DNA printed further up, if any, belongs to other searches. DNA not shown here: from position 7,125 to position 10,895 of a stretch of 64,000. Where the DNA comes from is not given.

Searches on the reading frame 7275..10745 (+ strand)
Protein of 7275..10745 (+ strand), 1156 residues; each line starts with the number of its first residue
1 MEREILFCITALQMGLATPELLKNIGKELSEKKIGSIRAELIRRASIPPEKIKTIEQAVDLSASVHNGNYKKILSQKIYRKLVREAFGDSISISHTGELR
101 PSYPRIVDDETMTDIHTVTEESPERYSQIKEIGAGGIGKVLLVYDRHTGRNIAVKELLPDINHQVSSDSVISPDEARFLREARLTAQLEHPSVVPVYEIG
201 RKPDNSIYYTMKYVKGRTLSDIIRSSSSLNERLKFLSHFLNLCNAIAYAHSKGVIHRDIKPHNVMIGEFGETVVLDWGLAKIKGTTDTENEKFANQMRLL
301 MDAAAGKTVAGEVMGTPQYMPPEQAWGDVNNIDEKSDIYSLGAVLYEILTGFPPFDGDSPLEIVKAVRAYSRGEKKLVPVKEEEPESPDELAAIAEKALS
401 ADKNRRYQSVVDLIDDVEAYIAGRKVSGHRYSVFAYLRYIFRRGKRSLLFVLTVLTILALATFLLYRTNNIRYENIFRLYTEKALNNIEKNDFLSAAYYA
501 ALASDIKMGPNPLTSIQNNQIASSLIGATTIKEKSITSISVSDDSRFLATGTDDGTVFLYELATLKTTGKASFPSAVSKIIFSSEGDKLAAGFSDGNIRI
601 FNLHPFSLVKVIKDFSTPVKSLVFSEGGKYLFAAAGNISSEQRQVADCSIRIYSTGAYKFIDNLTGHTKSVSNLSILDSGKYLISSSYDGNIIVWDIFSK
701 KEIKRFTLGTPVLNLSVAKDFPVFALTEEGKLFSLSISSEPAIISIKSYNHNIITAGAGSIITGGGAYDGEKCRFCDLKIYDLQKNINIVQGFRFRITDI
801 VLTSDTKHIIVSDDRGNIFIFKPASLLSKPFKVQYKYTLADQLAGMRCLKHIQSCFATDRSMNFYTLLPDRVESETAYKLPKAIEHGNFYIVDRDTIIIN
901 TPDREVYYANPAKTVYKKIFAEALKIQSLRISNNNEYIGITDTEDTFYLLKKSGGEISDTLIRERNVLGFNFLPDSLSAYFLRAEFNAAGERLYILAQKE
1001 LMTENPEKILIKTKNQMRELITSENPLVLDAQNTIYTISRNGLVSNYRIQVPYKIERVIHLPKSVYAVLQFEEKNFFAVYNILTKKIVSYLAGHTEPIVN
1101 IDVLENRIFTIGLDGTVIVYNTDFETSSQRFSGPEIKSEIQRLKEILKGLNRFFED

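Call 19: search_protein_families(library=pfam, proteins=[window:7275-10745:+], max_evalue=0.00001)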
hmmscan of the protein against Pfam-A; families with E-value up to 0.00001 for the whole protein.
window:7275-10745:+ (1156 aa): 28 families (the best 25 are shown)
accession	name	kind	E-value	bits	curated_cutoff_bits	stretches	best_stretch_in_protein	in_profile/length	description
PF00069.31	Pkinase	-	1.4e-41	143.1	31.7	1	126-407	1-252/263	Protein kinase domain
PF24817.1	WD40_WDHD1_1st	-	1.2e-25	90.8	109.9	2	646-749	106-210/291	WDHD1 first WD40 domain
PF25173.1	Beta-prop_WDR3_1st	-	3.7e-25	89.2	154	2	646-706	49-109/184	WDR3 first beta-propeller domain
PF00400.38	WD40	-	2.6e-23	81.8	27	1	660-696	3-39/39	WD domain, G-beta repeat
PF07714.23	PK_Tyr_Ser-Thr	-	5.1e-23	82.1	23.1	1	129-406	4-248/258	Protein tyrosine and serine/threonine kinase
PF24814.1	WD40_Prp19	-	6.3e-23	81.7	320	2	529-635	87-196/281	Prp19 WD40 domain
PF23414.1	Beta-prop_EML_2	-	4.6e-21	75.8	90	1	542-704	7-160/266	Echinoderm microtubule-associated protein second beta-propeller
PF25174.1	Beta-prop_THOC3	-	5.9e-21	75.1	305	2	533-633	129-230/272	THOC3 beta-propeller domain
PF25168.1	Beta-prop_WDR36-Utp21_2nd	-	5.1e-18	65.9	84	2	645-718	217-290/335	WDR36/Utp21 second beta-propeller domain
PF24807.1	WD40_CDC20-Fz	-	4.8e-17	62.6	200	1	575-706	52-173/292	CDC20/Fizzy WD40 domain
PF25171.1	Beta-prop_WDR36-Utp21_1st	-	9.9e-14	51.8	80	1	528-632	145-252/266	WDR36/Utp21 first beta-propeller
PF23411.1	Beta-prop_Vps41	-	6.9e-13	49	33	0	532-626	15-105/332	Vps42 beta-propeller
PF25172.1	Beta-prop_WDR3_2nd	-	1.6e-12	47.7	140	1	534-696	134-287/293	WDR3 second beta-propeller domain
PF24782.2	WD40_MABP1-WDR62_2nd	-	5.1e-12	45.8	290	0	577-635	91-151/341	MABP1/WDR62 second WD40 domain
PF24796.1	WDR55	-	6.5e-12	45.5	200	0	530-632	176-280/296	WDR55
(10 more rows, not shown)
